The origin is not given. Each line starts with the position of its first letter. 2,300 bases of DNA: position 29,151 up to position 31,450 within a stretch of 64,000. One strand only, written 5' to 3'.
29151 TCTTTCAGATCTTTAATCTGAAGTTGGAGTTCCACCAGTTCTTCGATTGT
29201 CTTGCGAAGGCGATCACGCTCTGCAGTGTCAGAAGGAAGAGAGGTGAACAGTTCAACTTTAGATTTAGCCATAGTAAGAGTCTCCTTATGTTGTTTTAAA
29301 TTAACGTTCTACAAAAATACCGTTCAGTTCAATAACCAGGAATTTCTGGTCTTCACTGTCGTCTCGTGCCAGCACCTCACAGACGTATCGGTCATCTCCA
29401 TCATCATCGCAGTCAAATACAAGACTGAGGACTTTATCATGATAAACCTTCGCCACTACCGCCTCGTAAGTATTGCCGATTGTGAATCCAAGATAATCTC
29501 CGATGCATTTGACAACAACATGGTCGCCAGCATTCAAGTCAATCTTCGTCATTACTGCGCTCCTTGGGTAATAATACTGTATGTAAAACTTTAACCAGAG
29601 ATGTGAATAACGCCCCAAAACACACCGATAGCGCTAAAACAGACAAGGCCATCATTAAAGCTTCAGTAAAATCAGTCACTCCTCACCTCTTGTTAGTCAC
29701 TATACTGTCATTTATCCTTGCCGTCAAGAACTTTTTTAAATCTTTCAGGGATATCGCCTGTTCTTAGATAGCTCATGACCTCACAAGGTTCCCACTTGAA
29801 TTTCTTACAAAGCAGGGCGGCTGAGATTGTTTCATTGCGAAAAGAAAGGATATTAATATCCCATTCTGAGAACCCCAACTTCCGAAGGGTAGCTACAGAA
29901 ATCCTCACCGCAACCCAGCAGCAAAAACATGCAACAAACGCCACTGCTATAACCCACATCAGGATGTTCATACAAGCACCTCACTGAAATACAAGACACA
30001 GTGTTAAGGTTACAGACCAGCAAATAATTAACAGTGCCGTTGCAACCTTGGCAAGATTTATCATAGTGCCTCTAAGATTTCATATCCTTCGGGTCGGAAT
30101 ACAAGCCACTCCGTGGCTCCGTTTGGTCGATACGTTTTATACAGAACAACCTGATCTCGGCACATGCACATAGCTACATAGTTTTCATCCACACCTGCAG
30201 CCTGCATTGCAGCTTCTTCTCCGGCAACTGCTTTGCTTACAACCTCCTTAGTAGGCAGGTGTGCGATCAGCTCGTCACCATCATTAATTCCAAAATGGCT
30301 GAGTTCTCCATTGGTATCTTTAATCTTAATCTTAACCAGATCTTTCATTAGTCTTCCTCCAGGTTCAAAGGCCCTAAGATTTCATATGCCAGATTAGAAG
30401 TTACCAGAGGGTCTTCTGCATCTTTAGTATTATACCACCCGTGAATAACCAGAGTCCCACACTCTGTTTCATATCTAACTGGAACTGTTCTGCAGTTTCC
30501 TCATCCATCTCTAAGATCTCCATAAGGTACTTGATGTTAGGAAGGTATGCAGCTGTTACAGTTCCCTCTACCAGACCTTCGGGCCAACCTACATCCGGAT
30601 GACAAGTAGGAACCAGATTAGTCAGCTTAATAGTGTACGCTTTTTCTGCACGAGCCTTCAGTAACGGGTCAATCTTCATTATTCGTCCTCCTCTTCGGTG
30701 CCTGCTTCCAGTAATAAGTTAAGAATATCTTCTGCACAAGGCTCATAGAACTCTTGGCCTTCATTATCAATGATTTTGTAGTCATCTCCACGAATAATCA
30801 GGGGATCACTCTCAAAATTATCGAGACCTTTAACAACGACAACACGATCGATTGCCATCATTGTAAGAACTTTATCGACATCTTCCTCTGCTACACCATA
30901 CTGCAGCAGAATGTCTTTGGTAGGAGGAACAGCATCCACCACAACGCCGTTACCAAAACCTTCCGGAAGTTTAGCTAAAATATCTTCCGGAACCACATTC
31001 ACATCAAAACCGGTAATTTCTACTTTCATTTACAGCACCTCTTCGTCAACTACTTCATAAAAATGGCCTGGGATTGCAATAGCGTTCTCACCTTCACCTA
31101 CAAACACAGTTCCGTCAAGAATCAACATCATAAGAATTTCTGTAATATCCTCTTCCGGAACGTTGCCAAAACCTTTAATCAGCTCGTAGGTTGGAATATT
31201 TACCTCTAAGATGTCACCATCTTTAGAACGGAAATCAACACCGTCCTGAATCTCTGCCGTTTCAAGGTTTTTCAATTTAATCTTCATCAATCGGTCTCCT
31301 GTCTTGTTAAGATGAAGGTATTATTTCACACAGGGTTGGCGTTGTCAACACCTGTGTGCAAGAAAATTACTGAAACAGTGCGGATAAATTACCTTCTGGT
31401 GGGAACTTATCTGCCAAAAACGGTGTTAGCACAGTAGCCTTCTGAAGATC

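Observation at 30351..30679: Possible frame change in a paralog-family gene: the alternate frame gives a family-like C-terminus and translational coupling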

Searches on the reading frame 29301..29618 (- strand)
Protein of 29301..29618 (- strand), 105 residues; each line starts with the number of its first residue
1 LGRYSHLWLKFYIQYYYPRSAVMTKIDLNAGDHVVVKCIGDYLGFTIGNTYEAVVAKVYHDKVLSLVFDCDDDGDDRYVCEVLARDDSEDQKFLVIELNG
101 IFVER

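Call 14: search_protein_families(library=phrogs, proteins=[window:29301-29618:-], max_evalue=0.01)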
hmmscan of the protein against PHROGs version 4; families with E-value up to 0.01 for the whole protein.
window:29301-29618:- (105 aa): 2 families
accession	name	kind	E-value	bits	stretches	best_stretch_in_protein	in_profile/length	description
phrog_12851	-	unknown function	2.8e-57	191.9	1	23-105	1-83/83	-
phrog_25234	-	unknown function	0.0057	17.8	1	35-79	9-51/83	-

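Call 15: search_protein_families(library=pfam, proteins=[window:29301-29618:-], max_evalue=1)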
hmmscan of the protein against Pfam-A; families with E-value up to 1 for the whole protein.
window:29301-29618:- (105 aa): 0 families

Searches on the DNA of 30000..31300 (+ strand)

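Call 4: search_dna_similar(query=window:30000-31300:+, collection=phages, mode=near, max_rows=30)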
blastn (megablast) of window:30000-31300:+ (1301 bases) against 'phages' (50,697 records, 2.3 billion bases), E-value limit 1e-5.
Records with a match: 119; places in all: 119; records where one place covers at least 80% of the query: 118.
Best place of each record, by identity: >=99% 3; 95-99% 96; 90-95% 20.
By first word of the organism name: Escherichia 97; Campylobacter 18; Phage 2; Shigella 1; Vequintavirinae 1.
By host as written in the record: Escherichia coli 35; Campylobacter jejuni 16; Escherichia coli K-12 MG1655 12; Escherichia coli K-12 12; - 11; Escherichia coli O157:H7 6; Escherichia coli O177 3; Campylobacter 2; and 18 more.
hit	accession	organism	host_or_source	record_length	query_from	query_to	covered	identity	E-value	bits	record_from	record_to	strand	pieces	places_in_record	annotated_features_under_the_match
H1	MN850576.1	Escherichia phage ime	Escherichia coli K-12 MG1655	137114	1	1301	100%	99.5%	0e+0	2368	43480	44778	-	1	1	hypothetical protein (x4)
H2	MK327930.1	Escherichia phage EdH4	Escherichia coli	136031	1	1301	100%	99.5%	0e+0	2362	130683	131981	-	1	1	hypothetical protein (x4)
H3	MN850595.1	Escherichia phage naswa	Escherichia coli K-12 MG1655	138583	1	1301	100%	98.7%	0e+0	2307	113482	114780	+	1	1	hypothetical protein (x4)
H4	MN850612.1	Escherichia phage magaca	Escherichia coli K-12 MG1655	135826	1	1301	100%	98.7%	0e+0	2307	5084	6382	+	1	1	hypothetical protein (x4)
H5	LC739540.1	Escherichia phage phiWec191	Escherichia coli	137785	1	1301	100%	98.5%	0e+0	2296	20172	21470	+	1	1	hypothetical protein (x4)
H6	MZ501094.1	Escherichia phage MaxTheCat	Escherichia coli K-12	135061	1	1301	100%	98.4%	0e+0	2285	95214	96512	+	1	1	hypothetical protein (x4)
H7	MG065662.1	Campylobacter phage A142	Campylobacter jejuni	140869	1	1301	100%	98.1%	0e+0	2263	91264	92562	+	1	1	record has no annotation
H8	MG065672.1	Campylobacter phage A141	Campylobacter jejuni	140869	1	1301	100%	98.1%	0e+0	2263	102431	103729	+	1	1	record has no annotation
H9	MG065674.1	Campylobacter phage A140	Campylobacter jejuni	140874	1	1301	100%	98.1%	0e+0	2263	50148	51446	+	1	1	record has no annotation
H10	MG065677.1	Campylobacter phage A13b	Campylobacter jejuni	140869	1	1301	100%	98.1%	0e+0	2263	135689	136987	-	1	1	record has no annotation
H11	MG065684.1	Campylobacter phage A138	Campylobacter jejuni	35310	1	1301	100%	98.1%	0e+0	2263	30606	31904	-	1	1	record has no annotation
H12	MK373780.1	Escherichia phage vB_EcoM_HdK5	Escherichia coli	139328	1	1301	100%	98.1%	0e+0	2263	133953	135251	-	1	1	hypothetical protein (x4)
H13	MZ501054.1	Escherichia phage CarlMeissner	Escherichia coli K-12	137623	1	1301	100%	98.1%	0e+0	2263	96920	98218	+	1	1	hypothetical protein (x4)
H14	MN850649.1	Escherichia phage nomine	Escherichia coli K-12 MG1655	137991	1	1300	100%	98.1%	0e+0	2261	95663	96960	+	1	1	hypothetical protein (x4)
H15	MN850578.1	Escherichia phage nomo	Escherichia coli K-12 MG1655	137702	1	1301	100%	97.9%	0e+0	2252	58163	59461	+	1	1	hypothetical protein (x4)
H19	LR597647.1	Escherichia phage rV5_ev147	-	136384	1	1301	100%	97.8%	0e+0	2246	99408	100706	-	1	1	Phage protein (x4)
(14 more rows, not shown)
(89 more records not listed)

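Call 5: get_annotated_region(hit=H1, flank=500)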
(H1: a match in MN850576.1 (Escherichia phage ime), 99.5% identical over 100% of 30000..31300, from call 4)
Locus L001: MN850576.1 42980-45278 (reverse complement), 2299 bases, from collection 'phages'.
description: Escherichia phage ime, complete genome.
organism: Escherichia phage ime (NCBI taxid 2696406)
taxonomy: Viruses; Duplodnaviria; Heunggongvirae; Uroviricota; Caudoviricetes; Vequintavirinae; Vequintavirus; Vequintavirus murica
host: Escherichia coli K-12 MG1655; source: wastewater; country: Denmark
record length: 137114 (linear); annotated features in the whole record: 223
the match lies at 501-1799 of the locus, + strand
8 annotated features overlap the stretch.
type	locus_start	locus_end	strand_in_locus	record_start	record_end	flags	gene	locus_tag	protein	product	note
CDS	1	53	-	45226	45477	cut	-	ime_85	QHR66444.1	hypothetical protein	Hypothetical protein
CDS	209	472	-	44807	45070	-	-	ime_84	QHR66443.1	hypothetical protein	Hypothetical protein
CDS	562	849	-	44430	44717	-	-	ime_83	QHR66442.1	hypothetical protein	Hypothetical protein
CDS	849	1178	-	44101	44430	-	-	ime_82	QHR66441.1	hypothetical protein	Hypothetical protein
CDS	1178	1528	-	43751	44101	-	-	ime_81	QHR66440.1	hypothetical protein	Hypothetical protein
CDS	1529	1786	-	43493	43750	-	-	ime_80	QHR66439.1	hypothetical protein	Hypothetical protein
CDS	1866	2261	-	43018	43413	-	-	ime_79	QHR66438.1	hypothetical protein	Hypothetical protein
CDS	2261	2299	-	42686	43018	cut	-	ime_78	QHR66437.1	hypothetical protein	Hypothetical protein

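Call 6: get_annotated_region(hit=H3, flank=500)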
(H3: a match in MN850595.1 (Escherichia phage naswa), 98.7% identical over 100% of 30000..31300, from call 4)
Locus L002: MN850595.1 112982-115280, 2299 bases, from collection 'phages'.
description: Escherichia phage naswa, complete genome.
organism: Escherichia phage naswa (NCBI taxid 2696428)
taxonomy: Viruses; Duplodnaviria; Heunggongvirae; Uroviricota; Caudoviricetes; Vequintavirinae; Vequintavirus; Vequintavirus murica
host: Escherichia coli K-12 MG1655; source: wastewater; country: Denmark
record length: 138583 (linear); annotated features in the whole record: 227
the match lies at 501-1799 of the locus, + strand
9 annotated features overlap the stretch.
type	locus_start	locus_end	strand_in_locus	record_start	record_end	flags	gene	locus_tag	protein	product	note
CDS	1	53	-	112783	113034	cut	-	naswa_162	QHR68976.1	hypothetical protein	Hypothetical protein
CDS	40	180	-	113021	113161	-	-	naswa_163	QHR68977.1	hypothetical protein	Hypothetical protein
CDS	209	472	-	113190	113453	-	-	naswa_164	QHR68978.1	hypothetical protein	Hypothetical protein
CDS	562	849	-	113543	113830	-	-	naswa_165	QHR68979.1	hypothetical protein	Hypothetical protein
CDS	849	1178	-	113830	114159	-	-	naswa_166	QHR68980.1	hypothetical protein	Hypothetical protein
CDS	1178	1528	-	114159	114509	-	-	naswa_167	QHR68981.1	hypothetical protein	Hypothetical protein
CDS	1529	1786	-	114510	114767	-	-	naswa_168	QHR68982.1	hypothetical protein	Hypothetical protein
CDS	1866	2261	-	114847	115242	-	-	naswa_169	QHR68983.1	hypothetical protein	Hypothetical protein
CDS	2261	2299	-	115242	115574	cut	-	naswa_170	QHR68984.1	hypothetical protein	Hypothetical protein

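Call 7: get_annotated_region(hit=H19, flank=500)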
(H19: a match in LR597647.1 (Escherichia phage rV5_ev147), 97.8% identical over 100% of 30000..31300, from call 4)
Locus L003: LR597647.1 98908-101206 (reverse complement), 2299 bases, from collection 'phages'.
description: Escherichia phage rV5_ev147 genome assembly, chromosome: 1.
organism: Escherichia phage rV5_ev147 (NCBI taxid 2695843)
taxonomy: Viruses; Duplodnaviria; Heunggongvirae; Uroviricota; Caudoviricetes; Vequintavirinae; Vequintavirus
host: -; source: -; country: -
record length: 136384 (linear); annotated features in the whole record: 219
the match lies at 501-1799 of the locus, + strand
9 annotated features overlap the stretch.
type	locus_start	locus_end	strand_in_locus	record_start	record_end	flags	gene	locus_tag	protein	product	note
CDS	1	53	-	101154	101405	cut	-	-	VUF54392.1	Phage protein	-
CDS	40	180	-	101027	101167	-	-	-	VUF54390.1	Phage protein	-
CDS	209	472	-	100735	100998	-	-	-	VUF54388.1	Phage protein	-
CDS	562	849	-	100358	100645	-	-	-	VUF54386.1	Phage protein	-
CDS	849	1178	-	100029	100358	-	-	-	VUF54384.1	Phage protein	-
CDS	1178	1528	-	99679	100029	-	-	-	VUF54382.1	Phage protein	-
CDS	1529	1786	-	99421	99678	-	-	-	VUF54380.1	Phage protein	-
CDS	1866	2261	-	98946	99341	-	-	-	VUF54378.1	Phage protein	-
CDS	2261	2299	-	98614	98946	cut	-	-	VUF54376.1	Phage protein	-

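Call 11: search_dna_similar(query=window:30411-30510:+, collection=phages, mode=near, max_rows=60)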
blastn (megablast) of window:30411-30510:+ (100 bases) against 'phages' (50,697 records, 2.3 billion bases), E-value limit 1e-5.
Records with a match: 108; places in all: 108; records where one place covers at least 80% of the query: 108.
Best place of each record, by identity: 95-99% 34; 90-95% 69; 80-90% 5.
By first word of the organism name: Escherichia 87; Campylobacter 18; Phage 2; Shigella 1.
By host as written in the record: Escherichia coli 30; Campylobacter jejuni 16; Escherichia coli K-12 MG1655 12; Escherichia coli K-12 11; - 10; Escherichia coli O157:H7 6; Escherichia coli O177 3; Escherichia coli O157:H7 E318 2; and 14 more.
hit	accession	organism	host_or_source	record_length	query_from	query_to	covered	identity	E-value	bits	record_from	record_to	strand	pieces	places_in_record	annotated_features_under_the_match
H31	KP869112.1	Escherichia coli O157 typing phage 14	Escherichia coli O157:H7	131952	1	100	100%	98.0%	2e-41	172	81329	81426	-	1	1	hypothetical protein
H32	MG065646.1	Campylobacter phage D1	Campylobacter jejuni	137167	1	100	100%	98.0%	2e-41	172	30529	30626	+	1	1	record has no annotation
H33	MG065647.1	Campylobacter phage D#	Campylobacter jejuni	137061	1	100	100%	98.0%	2e-41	172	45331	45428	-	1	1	record has no annotation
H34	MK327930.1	Escherichia phage EdH4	Escherichia coli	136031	1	100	100%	98.0%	2e-41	172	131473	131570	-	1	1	hypothetical protein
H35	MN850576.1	Escherichia phage ime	Escherichia coli K-12 MG1655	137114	1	100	100%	98.0%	2e-41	172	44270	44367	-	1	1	hypothetical protein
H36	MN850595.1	Escherichia phage naswa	Escherichia coli K-12 MG1655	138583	1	100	100%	98.0%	2e-41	172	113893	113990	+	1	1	hypothetical protein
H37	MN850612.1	Escherichia phage magaca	Escherichia coli K-12 MG1655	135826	1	100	100%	98.0%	2e-41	172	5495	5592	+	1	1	hypothetical protein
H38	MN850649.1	Escherichia phage nomine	Escherichia coli K-12 MG1655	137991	1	100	100%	98.0%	2e-41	172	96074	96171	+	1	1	hypothetical protein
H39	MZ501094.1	Escherichia phage MaxTheCat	Escherichia coli K-12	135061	2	100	99%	98.0%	6e-41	171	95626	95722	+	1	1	hypothetical protein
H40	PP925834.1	Escherichia phage MiataMamis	Escherichia coli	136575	1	100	100%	97.0%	7e-40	167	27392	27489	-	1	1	hypothetical protein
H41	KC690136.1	Escherichia phage JES2013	Escherichia coli O157:H7 E318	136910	1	100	100%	97.0%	7e-40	167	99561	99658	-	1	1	hypothetical protein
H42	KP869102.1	Escherichia coli O157 typing phage 4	Escherichia coli O157:H7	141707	1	100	100%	97.0%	7e-40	167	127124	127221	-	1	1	hypothetical protein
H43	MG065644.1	Campylobacter phage A147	Campylobacter jejuni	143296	1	100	100%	97.0%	7e-40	167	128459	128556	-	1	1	record has no annotation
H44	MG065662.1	Campylobacter phage A142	Campylobacter jejuni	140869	1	100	100%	97.0%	7e-40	167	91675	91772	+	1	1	record has no annotation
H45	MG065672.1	Campylobacter phage A141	Campylobacter jejuni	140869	1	100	100%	97.0%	7e-40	167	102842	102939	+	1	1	record has no annotation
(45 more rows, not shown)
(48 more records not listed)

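Call 20: search_dna_similar(query=window:30411-30510:+, collection=ecoli_genomes, mode=near, max_rows=20)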
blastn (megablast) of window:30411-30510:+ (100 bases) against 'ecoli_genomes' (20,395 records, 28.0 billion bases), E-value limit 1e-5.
No match.

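Call 21: search_dna_similar(query=window:30411-30510:+, collection=plasmids, mode=near, max_rows=20)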
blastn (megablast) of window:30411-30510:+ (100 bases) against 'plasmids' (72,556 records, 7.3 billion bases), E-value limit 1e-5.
Records with a match: 1; places in all: 1; records where one place covers at least 80% of the query: 1.
Best place of each record, by identity: 95-99% 1.
By first word of the organism name: Escherichia 1.
By predicted mobility (MOB-suite, as given by PLSDB): non-mobilizable 1.
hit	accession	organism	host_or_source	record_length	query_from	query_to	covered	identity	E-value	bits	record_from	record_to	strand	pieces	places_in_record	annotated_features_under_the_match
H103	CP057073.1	Escherichia coli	culture,Pooled cattle faecal samples ...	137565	1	100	100%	98.0%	5e-41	172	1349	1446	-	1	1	hypothetical protein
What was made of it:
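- The E. coli genome set holds no match, and the one rV5-like record in 'plasmids' lacks the insertion (calls 20, 21).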

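Call 64: search_dna_similar(query=window:30441-30480:+, collection=phages, mode=distant, max_evalue=10, max_rows=15)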
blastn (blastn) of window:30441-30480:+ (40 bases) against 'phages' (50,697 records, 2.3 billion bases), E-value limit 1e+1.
Records with a match: 289; places in all: 289; records where one place covers at least 80% of the query: 115.
Best place of each record, by identity: >=99% 3; 95-99% 11; 90-95% 77; 80-90% 198.
By first word of the organism name: Escherichia 240; Campylobacter 18; Shigella 8; Enterobacteria 6; Yersinia 4; Phage 2; Salmonella 2; phage 2; Vequintavirinae 1; Proteus 1; and 5 more.
By host as written in the record: Escherichia coli 104; - 30; Campylobacter jejuni 16; Escherichia coli K-12 MG1655 14; Escherichia coli LF82 14; Escherichia coli K-12 13; Escherichia coli O157:H7 8; Escherichia coli BL21(DE3) 4; and 63 more.
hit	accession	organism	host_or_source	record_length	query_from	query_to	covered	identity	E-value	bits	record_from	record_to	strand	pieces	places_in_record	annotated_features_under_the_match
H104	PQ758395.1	Escherichia phage phita32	Klebsiella pneumoniae 669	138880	1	40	100%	95.0%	1e-8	62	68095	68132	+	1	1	hypothetical protein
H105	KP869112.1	Escherichia coli O157 typing phage 14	Escherichia coli O157:H7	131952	1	40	100%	95.0%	1e-8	62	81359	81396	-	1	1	hypothetical protein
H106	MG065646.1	Campylobacter phage D1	Campylobacter jejuni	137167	1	40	100%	95.0%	1e-8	62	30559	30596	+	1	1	record has no annotation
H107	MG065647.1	Campylobacter phage D#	Campylobacter jejuni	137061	1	40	100%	95.0%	1e-8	62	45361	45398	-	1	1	record has no annotation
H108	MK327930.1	Escherichia phage EdH4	Escherichia coli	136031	1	40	100%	95.0%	1e-8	62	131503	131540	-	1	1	hypothetical protein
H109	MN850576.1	Escherichia phage ime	Escherichia coli K-12 MG1655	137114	1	40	100%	95.0%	1e-8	62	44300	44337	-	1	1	hypothetical protein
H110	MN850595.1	Escherichia phage naswa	Escherichia coli K-12 MG1655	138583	1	40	100%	95.0%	1e-8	62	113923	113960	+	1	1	hypothetical protein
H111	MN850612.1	Escherichia phage magaca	Escherichia coli K-12 MG1655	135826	1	40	100%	95.0%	1e-8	62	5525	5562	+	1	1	hypothetical protein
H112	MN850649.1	Escherichia phage nomine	Escherichia coli K-12 MG1655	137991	1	40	100%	95.0%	1e-8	62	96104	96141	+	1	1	hypothetical protein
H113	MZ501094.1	Escherichia phage MaxTheCat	Escherichia coli K-12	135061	1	40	100%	95.0%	1e-8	62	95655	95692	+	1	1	hypothetical protein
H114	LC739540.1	Escherichia phage phiWec191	Escherichia coli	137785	1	40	100%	95.0%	1e-8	62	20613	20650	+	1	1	hypothetical protein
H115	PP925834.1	Escherichia phage MiataMamis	Escherichia coli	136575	1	40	100%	92.5%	2e-7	57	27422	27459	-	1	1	hypothetical protein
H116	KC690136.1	Escherichia phage JES2013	Escherichia coli O157:H7 E318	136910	1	40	100%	92.5%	2e-7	57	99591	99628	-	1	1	hypothetical protein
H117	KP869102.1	Escherichia coli O157 typing phage 4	Escherichia coli O157:H7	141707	1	40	100%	92.5%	2e-7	57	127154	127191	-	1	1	hypothetical protein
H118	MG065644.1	Campylobacter phage A147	Campylobacter jejuni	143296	1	40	100%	92.5%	2e-7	57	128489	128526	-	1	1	record has no annotation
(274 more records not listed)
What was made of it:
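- For a 40-nt query, 115 records cover at least 80% of it; the best reach 95.0% over 38 nt, which is the 2-nt gap (call 64).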

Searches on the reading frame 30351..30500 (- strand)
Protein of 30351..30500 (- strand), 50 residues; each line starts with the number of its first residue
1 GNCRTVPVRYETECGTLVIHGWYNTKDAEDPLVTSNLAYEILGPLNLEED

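Call 65: search_protein_families(library=phrogs, proteins=[window:30351-30500:-], max_evalue=0.01)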
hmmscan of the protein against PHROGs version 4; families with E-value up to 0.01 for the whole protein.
seq(50 aa): 1 family
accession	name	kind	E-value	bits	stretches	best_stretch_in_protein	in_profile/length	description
phrog_12457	-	unknown function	6.7e-21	75.5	1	13-50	72-109/109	-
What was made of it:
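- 30348..30458 (-): Ancestral-frame C-terminal part: codons 74-109 (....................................) plus TAA at 30348-30350. It is now out of frame with the start codon. It matches phrog_12457 positions 72-109 at E = 6.7e-21 (call 65).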
